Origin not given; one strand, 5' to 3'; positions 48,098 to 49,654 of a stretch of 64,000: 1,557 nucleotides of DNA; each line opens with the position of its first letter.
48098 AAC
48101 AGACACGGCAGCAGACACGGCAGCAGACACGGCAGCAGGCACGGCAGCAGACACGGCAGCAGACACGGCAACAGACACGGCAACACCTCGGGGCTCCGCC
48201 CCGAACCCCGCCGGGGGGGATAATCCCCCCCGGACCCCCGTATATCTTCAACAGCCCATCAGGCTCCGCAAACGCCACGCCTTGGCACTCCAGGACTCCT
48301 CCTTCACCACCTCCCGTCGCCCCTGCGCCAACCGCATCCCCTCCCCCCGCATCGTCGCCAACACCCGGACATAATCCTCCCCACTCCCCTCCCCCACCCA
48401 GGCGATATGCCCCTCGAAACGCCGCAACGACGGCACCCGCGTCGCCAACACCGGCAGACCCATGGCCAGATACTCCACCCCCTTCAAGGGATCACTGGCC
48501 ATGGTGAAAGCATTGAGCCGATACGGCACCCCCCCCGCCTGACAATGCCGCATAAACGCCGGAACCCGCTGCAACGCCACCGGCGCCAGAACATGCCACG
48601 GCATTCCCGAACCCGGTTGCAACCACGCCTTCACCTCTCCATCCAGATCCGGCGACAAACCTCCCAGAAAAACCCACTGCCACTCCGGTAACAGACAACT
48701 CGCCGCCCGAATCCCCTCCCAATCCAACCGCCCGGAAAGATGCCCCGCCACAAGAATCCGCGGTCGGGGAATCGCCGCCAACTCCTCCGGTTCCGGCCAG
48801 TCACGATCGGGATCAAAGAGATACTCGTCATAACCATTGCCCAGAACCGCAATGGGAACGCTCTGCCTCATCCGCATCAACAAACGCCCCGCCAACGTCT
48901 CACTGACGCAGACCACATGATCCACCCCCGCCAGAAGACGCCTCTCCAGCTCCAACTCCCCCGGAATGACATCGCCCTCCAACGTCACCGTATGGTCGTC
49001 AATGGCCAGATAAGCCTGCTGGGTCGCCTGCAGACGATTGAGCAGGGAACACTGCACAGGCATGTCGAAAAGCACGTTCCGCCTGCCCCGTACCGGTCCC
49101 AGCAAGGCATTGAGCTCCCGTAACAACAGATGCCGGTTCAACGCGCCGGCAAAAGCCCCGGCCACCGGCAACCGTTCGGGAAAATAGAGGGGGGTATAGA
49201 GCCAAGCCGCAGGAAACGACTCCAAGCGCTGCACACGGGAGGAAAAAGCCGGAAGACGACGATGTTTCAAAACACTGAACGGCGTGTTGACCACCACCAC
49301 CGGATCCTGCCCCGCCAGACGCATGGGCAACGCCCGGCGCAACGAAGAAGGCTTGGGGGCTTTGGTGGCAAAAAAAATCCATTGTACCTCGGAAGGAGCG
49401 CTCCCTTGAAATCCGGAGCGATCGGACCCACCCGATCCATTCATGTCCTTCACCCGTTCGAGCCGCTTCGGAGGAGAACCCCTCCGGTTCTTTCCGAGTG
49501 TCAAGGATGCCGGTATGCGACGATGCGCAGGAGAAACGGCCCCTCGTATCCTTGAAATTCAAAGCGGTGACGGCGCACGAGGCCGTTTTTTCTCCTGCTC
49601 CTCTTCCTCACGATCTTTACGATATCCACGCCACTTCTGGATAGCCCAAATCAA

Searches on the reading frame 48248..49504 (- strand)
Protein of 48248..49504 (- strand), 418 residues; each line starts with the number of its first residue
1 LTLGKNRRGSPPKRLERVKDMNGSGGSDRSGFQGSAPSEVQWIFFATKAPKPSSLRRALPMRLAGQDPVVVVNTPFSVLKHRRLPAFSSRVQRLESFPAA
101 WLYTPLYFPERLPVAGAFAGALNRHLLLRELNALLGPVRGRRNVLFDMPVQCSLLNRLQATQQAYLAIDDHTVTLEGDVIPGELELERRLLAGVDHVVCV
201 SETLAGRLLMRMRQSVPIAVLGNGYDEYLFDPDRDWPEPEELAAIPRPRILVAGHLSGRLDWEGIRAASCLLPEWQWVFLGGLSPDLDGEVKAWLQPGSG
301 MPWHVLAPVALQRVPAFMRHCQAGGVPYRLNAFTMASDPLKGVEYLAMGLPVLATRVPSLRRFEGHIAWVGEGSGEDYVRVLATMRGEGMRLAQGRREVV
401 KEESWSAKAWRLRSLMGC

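Call 41: search_protein_families(library=pfam, proteins=[window:48248-49504:-], max_evalue=0.001)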
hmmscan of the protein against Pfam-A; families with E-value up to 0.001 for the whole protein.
window:48248-49504:- (418 aa): 2 families
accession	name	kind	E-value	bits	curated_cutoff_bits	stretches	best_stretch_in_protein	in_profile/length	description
PF13692.12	Glyco_trans_1_4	-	9.1e-05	23.2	27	0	266-362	22-113/142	Glycosyl transferases group 1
PF13439.12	Glyco_transf_4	-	0.00096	19.7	28.5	0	184-226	124-167/170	Glycosyltransferase Family 4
